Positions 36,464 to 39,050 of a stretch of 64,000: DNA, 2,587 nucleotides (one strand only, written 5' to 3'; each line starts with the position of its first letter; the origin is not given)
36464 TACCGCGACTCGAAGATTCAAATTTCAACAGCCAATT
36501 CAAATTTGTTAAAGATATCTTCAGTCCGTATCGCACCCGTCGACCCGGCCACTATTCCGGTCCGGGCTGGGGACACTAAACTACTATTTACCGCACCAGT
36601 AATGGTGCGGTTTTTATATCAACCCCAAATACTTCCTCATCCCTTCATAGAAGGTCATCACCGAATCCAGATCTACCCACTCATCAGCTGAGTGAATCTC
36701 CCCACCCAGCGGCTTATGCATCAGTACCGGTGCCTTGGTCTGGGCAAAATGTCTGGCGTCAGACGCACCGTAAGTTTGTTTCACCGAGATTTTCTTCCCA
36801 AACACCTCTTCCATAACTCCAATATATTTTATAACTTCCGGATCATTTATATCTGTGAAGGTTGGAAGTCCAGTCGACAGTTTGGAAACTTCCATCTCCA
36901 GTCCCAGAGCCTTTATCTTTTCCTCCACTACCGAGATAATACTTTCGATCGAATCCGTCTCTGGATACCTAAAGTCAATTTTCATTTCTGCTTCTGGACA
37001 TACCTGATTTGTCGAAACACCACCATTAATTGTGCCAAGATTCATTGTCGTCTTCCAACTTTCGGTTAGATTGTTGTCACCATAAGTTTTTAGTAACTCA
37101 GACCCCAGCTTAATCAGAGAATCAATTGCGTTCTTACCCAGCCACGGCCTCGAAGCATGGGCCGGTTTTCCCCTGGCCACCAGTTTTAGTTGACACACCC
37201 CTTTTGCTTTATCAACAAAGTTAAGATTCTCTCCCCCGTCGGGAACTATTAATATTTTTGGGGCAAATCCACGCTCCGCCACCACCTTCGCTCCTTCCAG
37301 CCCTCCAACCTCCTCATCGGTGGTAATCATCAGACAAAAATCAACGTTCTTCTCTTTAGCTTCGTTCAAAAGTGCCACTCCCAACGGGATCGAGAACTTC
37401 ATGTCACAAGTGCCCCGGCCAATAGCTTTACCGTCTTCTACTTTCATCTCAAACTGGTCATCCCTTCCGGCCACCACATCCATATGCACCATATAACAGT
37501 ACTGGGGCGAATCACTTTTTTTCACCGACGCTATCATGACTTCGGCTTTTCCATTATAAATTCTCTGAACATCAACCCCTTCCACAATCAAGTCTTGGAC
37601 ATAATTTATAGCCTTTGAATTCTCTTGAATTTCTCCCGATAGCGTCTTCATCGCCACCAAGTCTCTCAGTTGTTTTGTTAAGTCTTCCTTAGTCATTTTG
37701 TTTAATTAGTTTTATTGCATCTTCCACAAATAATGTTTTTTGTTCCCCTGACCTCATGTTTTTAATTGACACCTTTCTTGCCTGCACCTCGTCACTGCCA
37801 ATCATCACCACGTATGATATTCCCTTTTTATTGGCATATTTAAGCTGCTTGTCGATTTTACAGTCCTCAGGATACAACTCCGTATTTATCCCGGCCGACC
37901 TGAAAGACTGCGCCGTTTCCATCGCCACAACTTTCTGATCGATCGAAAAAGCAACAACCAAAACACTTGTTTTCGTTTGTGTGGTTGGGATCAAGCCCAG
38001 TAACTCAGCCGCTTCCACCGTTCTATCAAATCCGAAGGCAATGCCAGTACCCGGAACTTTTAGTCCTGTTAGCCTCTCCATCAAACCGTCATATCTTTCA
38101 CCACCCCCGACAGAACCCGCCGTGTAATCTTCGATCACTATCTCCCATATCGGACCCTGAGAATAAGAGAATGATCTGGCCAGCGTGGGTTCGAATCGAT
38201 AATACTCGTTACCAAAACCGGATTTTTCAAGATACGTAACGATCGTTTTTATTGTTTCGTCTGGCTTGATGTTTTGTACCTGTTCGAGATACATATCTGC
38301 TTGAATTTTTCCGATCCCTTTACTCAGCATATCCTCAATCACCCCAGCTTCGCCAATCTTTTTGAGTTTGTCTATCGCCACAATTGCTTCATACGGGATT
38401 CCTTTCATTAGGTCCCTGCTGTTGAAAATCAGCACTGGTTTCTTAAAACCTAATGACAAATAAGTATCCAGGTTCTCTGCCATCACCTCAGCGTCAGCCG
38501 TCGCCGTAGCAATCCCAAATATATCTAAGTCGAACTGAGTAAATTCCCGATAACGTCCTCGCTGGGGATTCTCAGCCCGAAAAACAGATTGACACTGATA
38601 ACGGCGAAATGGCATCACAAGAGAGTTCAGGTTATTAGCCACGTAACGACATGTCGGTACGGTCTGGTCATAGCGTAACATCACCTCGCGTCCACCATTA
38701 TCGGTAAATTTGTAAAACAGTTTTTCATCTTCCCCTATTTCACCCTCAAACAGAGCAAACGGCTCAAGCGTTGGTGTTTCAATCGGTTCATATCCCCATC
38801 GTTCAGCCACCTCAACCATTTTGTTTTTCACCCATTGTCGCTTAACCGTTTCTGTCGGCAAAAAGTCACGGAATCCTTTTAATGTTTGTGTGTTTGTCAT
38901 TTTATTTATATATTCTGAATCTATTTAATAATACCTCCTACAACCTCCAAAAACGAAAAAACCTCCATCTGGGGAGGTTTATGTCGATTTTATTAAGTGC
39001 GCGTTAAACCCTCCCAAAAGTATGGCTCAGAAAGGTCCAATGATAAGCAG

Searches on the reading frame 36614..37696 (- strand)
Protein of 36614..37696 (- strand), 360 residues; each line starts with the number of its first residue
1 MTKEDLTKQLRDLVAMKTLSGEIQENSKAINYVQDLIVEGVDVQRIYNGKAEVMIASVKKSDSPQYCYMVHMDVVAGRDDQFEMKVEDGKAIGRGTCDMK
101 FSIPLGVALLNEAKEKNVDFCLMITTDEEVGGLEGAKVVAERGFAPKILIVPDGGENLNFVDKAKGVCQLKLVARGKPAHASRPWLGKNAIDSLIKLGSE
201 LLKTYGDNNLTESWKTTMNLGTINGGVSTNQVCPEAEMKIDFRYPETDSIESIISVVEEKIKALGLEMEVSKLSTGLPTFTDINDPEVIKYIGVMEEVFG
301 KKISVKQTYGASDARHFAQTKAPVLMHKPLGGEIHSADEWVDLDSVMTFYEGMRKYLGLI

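Call 5: search_protein_families(library=pfam, proteins=[window:36614-37696:-], max_evalue=0.01)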
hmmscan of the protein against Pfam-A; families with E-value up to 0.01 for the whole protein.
window:36614-37696:- (360 aa): 3 families
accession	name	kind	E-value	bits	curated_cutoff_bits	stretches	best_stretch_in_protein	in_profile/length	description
PF01546.33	Peptidase_M20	-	1.2e-23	84.5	24.6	1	69-353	3-200/206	Peptidase family M20/M25/M40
PF07687.19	M20_dimer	-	4e-20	72.2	21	1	165-267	4-105/107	Peptidase dimerisation domain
PF05343.19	Peptidase_M42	-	0.0005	19.7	23.2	1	87-153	124-189/292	M42 glutamyl aminopeptidase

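Call 6: search_protein_families(library=ncbifam, proteins=[window:36614-37696:-], max_evalue=0.01)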
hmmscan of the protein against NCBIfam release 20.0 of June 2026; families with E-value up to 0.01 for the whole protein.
window:36614-37696:- (360 aa): 51 families (the best 25 are shown)
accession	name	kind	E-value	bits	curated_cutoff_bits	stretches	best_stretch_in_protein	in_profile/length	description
NF006399.0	PRK08651.1-2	equivalog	5.2e-47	160.8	381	2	2-204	2-216/405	succinyl-diaminopimelate desuccinylase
TIGR01910.1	DapE-ArgE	subfamily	2.2e-44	152.2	217.6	1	9-348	3-369/373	ArgE/DapE family deacylase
NF009557.0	PRK13009.1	equivalog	4.4e-34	118.2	284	1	7-350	6-364/377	succinyl-diaminopimelate desuccinylase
NF006365.0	PRK08588.1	subfamily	9.4e-34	117.3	289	1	2-352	5-372/383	succinyl-diaminopimelate desuccinylase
NF005710.0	PRK07522.1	subfamily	6.2e-31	107.9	412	1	5-347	9-375/391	acetylornithine deacetylase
TIGR01892.1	AcOrn-deacetyl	equivalog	2.5e-30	105.8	297.7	1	10-349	3-357/365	acetylornithine deacetylase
NF006400.0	PRK08651.1-3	equivalog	9e-28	97.2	374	1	60-350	80-396/410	succinyl-diaminopimelate desuccinylase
NF005602.0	PRK07338.1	equivalog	2e-27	95.8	357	1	44-346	75-385/409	hydrolase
TIGR01246.1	dapE_proteo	equivalog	3.1e-27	95.6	361.8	1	10-348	5-358/370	succinyl-diaminopimelate desuccinylase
TIGR01900.1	dapE-gram_pos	equivalog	1.3e-26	93.3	304.2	1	3-357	2-350/351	succinyl-diaminopimelate desuccinylase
NF003474.0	PRK05111.1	equivalog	3.7e-26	91.9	460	1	7-350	9-370/383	acetylornithine deacetylase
NF004788.0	PRK06133.1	subfamily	9.5e-21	74.2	349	1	3-347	43-400/417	glutamate carboxypeptidase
NF006439.0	PRK08737.1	equivalog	1e-20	74.2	345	1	8-356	10-360/364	acetylornithine deacetylase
NF010589.0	PRK13983.1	equivalog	5.2e-20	71.8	333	1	33-347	49-396/409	M20 family metallo-hydrolase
NF005306.0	PRK06837.1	subfamily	5.7e-19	68.2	376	1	78-348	118-409/427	ArgE/DapE family deacylase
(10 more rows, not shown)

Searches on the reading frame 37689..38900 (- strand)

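Call 6: search_protein_families(library=ncbifam, proteins=[window:37689-38900:-], max_evalue=0.01)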
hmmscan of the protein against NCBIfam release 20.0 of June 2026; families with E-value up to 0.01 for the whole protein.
window:37689-38900:- (403 aa): 26 families (the best 25 are shown)
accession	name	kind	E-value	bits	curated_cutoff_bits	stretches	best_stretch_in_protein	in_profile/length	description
TIGR00442.1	hisS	equivalog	8e-102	341.2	286.75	1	5-390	1-404/406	histidine--tRNA ligase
NF009085.0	PRK12420.1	equivalog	1.4e-69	235.5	540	1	3-394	3-421/426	histidine--tRNA ligase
TIGR00443.1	hisZ_biosyn_reg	equivalog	7e-41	140.3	271.65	2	11-166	1-156/314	ATP phosphoribosyltransferase regulatory subunit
NF008941.0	PRK12292.2-4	equivalog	4.7e-38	131.1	447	2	9-144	12-147/393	ATP phosphoribosyltransferase regulatory subunit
NF008936.0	PRK12292.1-3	equivalog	2.9e-32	112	492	2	5-154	6-156/406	ATP phosphoribosyltransferase regulatory subunit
NF008942.0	PRK12292.2-5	equivalog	7.8e-32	110.4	643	2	5-185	10-192/434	ATP phosphoribosyltransferase regulatory subunit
NF008940.0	PRK12292.2-3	equivalog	1.2e-30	106.6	450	2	8-161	7-161/404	ATP phosphoribosyltransferase regulatory subunit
NF008945.0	PRK12292.3-3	equivalog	4.6e-22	78.6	409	2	9-153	5-145/368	ATP phosphoribosyltransferase regulatory subunit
NF008943.0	PRK12292.3-1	equivalog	1.7e-19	70.2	690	1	8-141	28-158/403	ATP phosphoribosyltransferase regulatory subunit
NF008953.0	PRK12295.1-6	equivalog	2e-19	69.8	384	2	20-154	11-143/384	ATP phosphoribosyltransferase regulatory subunit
NF008938.0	PRK12292.1-6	equivalog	2e-17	63.2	833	1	8-142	10-143/420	ATP phosphoribosyltransferase regulatory subunit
NF008950.0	PRK12295.1-3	equivalog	5.1e-15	55.7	492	2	223-297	303-377/387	ATP phosphoribosyltransferase regulatory subunit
NF008939.0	PRK12292.2-1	equivalog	8e-15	54.5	335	2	4-165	3-167/391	ATP phosphoribosyltransferase regulatory subunit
TIGR00418.1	thrS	equivalog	6.7e-13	48.4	383.65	1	305-401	467-563/565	threonine--tRNA ligase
NF008935.0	PRK12292.1-1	equivalog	4.8e-12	45.5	350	1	10-201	10-197/382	ATP phosphoribosyltransferase regulatory subunit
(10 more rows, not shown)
